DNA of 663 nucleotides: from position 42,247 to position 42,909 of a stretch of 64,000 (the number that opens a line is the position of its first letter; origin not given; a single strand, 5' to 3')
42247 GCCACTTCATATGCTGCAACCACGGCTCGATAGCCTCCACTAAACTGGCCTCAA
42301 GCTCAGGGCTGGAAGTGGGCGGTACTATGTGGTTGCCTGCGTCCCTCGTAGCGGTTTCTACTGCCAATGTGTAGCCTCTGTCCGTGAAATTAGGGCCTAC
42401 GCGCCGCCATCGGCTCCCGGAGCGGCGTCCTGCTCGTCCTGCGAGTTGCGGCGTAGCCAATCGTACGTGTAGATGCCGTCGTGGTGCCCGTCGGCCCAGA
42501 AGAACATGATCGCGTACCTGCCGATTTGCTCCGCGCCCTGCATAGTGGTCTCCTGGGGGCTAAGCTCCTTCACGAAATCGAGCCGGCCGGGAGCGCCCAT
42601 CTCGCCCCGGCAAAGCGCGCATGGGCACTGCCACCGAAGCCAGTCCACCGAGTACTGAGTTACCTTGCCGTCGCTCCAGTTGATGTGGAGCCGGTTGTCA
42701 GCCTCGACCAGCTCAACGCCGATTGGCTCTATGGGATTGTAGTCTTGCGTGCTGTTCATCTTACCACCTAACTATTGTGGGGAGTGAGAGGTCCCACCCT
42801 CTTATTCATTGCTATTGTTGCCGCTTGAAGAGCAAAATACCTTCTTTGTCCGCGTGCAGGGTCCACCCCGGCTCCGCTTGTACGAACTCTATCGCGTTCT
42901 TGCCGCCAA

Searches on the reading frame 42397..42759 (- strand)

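Call 64: search_protein_families(library=pfam, proteins=[window:42397-42759:-], max_evalue=0.00001)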
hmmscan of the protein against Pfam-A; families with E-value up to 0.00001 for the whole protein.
window:42397-42759:- (120 aa): 1 family
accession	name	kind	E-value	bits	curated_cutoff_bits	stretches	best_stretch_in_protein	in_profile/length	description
PF06155.17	GBBH-like_N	-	5.4e-23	82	22.8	1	17-103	3-85/85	Gamma-butyrobetaine hydroxylase-like, N-terminal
